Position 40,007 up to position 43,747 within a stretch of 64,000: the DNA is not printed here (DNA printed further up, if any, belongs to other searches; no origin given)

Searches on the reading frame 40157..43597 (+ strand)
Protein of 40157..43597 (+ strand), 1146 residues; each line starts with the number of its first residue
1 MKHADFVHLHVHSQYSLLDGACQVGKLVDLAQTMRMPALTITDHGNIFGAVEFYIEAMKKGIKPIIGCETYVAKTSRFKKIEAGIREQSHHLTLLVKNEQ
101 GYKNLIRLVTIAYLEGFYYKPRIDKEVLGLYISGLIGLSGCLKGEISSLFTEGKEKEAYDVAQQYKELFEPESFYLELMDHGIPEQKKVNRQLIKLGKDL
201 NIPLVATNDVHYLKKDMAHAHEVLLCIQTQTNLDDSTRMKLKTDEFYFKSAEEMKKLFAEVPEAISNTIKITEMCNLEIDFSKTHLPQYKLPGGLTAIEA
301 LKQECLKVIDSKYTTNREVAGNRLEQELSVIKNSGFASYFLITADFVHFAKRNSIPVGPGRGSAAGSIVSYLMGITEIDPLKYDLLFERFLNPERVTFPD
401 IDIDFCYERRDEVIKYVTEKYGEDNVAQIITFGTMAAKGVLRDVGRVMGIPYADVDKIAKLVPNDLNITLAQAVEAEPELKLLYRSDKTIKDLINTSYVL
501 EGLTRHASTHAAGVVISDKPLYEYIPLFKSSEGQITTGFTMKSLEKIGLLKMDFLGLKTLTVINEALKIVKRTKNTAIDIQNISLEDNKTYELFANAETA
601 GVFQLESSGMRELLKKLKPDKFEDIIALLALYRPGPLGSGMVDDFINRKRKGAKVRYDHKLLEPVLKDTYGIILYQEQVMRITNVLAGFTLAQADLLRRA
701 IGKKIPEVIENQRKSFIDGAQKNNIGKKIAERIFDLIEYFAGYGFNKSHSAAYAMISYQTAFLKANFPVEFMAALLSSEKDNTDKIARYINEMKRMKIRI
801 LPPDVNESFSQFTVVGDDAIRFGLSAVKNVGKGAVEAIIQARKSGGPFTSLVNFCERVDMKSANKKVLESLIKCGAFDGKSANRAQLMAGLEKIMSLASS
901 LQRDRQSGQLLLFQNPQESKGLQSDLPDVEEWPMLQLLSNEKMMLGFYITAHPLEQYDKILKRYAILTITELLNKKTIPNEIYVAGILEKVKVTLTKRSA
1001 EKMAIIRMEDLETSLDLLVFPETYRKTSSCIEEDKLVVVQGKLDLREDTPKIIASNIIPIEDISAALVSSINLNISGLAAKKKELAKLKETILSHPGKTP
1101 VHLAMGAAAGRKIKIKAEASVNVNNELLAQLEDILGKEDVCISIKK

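Call 75: search_protein_families(library=pfam, proteins=[window:40157-43597:+], max_evalue=0.001)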
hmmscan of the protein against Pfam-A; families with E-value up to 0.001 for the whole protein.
window:40157-43597:+ (1146 aa): 5 families
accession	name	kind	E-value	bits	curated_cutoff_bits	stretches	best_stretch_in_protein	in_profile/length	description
PF07733.18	DNA_pol3_alpha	-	8.2e-103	344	23.9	1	300-556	2-260/260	Bacterial DNA polymerase III alpha NTPase domain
PF17657.6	DNA_pol3_finger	-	3e-67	225.5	22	1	559-724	1-166/166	Bacterial DNA polymerase III alpha subunit finger domain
PF02811.25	PHP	-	1.5e-56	191.7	26.4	1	8-181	1-164/164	PHP domain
PF14579.12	HHH_6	-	2.6e-31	108.1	25.6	1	797-887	1-90/90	Helix-hairpin-helix motif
PF01336.31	tRNA_anti-codon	-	9.8e-08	32.3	27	1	984-1060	3-75/75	OB-fold nucleic acid binding domain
